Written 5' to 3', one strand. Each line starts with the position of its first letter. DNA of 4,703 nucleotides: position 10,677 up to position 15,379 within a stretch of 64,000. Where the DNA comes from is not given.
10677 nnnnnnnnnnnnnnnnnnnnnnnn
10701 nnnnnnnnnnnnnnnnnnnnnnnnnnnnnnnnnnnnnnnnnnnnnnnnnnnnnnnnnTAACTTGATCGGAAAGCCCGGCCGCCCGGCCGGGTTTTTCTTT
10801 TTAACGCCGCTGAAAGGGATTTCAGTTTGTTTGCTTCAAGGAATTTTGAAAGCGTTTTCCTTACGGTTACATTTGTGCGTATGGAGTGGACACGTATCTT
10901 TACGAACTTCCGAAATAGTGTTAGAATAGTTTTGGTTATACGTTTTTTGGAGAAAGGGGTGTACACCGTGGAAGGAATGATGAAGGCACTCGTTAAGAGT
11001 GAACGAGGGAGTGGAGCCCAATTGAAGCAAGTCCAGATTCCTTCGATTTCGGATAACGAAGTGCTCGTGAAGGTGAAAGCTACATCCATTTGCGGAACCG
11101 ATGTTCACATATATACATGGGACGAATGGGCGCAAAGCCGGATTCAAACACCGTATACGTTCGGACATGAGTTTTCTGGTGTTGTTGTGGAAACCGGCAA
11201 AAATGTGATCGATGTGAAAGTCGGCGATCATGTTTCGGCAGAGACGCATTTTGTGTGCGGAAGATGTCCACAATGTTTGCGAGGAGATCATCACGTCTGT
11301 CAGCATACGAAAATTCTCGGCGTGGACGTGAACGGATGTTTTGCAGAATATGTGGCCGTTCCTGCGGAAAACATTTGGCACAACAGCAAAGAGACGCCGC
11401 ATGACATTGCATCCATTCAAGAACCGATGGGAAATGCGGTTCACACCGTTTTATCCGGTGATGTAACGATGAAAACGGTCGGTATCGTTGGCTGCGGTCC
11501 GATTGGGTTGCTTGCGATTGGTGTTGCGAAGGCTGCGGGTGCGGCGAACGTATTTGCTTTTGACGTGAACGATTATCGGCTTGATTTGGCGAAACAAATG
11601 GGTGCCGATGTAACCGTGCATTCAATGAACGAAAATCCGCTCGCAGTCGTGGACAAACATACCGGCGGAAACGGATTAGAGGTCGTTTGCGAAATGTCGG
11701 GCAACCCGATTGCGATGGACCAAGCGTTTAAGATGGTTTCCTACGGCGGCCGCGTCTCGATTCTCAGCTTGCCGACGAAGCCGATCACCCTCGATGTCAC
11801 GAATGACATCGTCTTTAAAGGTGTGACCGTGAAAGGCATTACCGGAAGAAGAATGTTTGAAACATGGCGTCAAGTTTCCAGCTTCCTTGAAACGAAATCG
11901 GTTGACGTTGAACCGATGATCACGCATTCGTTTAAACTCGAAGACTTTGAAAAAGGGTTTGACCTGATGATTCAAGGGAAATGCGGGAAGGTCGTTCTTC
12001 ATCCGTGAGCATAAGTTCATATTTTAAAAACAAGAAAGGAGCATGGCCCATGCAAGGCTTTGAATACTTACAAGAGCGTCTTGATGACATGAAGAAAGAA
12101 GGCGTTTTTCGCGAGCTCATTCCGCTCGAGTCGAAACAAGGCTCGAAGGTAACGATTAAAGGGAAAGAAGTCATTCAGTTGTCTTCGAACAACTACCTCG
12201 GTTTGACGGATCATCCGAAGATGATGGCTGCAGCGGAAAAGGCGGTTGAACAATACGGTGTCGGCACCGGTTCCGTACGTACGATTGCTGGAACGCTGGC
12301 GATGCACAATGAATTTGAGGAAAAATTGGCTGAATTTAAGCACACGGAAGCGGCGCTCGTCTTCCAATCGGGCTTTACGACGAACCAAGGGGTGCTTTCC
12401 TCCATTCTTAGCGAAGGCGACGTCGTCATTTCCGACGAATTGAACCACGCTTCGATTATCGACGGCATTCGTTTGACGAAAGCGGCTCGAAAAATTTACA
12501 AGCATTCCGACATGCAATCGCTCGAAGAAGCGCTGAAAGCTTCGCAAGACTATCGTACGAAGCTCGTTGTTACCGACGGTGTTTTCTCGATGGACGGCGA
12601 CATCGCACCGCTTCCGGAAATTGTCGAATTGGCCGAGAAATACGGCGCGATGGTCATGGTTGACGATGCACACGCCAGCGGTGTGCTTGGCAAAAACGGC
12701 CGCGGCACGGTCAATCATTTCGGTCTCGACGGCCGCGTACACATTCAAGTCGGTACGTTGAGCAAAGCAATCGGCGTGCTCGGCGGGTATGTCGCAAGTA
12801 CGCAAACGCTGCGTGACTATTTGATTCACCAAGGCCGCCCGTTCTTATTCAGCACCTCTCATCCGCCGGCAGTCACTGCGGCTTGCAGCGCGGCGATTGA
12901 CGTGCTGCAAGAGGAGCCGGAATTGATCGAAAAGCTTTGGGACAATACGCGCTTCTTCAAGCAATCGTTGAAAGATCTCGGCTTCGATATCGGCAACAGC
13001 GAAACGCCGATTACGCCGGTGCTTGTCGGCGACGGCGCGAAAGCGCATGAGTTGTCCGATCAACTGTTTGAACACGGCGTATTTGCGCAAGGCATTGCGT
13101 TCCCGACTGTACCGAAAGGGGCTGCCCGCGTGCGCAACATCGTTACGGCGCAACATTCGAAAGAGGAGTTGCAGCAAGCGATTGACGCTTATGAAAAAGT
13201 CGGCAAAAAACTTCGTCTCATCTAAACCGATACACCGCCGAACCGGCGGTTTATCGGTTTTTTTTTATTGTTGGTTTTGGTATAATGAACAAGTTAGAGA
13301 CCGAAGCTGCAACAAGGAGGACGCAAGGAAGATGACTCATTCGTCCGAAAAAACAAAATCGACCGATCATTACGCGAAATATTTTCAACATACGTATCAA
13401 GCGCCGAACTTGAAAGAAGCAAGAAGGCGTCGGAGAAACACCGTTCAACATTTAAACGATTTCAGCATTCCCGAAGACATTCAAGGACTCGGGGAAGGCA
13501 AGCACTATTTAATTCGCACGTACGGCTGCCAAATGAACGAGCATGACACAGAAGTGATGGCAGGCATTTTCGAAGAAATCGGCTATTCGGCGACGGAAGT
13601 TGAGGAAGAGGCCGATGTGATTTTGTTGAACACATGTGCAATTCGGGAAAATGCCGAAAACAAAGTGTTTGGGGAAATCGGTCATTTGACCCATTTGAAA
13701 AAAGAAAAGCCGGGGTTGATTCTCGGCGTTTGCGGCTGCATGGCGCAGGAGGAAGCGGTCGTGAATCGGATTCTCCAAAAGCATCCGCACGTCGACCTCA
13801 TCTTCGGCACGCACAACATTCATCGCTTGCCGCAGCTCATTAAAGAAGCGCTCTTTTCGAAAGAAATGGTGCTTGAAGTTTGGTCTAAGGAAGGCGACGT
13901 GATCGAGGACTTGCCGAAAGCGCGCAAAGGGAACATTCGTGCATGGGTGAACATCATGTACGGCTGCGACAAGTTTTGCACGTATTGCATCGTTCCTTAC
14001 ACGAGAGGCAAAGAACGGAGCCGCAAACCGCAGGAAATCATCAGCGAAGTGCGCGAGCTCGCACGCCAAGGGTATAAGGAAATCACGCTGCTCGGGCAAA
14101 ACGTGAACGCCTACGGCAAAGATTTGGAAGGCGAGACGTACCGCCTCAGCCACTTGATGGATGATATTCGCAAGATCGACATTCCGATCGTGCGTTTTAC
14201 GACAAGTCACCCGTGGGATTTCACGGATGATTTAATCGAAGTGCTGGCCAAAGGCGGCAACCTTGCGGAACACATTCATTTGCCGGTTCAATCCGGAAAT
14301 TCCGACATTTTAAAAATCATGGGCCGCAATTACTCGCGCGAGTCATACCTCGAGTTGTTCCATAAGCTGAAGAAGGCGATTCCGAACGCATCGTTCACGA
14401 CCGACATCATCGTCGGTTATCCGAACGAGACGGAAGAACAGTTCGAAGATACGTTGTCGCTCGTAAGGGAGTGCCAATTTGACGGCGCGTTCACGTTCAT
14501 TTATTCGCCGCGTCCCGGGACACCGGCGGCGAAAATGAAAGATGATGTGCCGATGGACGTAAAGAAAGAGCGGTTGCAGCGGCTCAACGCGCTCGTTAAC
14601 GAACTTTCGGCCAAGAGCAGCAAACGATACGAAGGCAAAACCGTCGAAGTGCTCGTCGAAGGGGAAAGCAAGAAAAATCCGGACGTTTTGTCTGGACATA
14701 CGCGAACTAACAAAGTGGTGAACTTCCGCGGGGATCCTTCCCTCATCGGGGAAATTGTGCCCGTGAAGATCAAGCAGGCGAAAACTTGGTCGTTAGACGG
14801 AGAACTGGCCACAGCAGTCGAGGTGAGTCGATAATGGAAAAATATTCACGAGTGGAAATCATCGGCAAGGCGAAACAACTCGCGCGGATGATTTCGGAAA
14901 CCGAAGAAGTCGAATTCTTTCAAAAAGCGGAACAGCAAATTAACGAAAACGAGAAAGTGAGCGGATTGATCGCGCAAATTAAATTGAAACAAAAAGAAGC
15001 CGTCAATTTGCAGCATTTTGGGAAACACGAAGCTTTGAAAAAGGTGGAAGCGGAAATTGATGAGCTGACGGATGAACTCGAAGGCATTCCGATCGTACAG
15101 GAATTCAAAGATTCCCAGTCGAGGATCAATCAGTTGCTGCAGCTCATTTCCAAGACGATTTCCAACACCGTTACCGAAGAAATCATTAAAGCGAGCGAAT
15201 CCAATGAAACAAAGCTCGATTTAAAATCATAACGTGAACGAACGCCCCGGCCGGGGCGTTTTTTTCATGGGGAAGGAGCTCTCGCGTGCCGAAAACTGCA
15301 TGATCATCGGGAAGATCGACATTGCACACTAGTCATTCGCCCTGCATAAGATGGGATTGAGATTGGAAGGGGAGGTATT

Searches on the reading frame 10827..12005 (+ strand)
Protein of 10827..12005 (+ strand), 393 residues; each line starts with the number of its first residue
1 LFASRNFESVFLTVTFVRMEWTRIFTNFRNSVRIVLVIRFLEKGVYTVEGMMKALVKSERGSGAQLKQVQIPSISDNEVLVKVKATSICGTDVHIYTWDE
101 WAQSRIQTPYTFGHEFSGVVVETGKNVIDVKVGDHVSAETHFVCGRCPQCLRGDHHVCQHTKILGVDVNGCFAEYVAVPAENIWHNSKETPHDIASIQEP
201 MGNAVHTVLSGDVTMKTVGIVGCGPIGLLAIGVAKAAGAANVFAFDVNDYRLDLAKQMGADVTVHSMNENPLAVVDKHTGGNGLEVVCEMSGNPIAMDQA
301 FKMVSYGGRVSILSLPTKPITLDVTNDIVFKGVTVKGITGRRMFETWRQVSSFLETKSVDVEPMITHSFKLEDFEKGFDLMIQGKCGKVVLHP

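Call 78: search_protein_families(library=pfam, proteins=[window:10827-12005:+], max_evalue=0.00001)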
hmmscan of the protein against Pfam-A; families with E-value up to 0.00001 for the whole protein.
window:10827-12005:+ (393 aa): 3 families
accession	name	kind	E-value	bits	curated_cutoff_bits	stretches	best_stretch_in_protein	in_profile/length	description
PF00107.32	ADH_zinc_N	-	8.1e-31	107.1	31.8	1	225-355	1-128/129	Zinc-binding dehydrogenase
PF08240.17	ADH_N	-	8.7e-30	103.5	23.5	1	76-184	2-100/104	Alcohol dehydrogenase GroES-like domain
PF16912.11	Glu_dehyd_C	-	8.6e-08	32.3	34.9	1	214-379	30-199/211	Glucose dehydrogenase C-terminus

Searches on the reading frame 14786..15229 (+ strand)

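Call 16: search_protein_families(library=pfam, proteins=[window:14786-15229:+], max_evalue=0.00001)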
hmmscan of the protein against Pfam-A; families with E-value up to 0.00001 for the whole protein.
window:14786-15229:+ (148 aa): 1 family
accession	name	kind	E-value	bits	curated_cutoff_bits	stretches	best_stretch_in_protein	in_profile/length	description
PF06133.16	Com_YlbF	-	1.4e-24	87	23.9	1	25-129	1-104/105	Control of competence regulator ComK, YlbF/YmcA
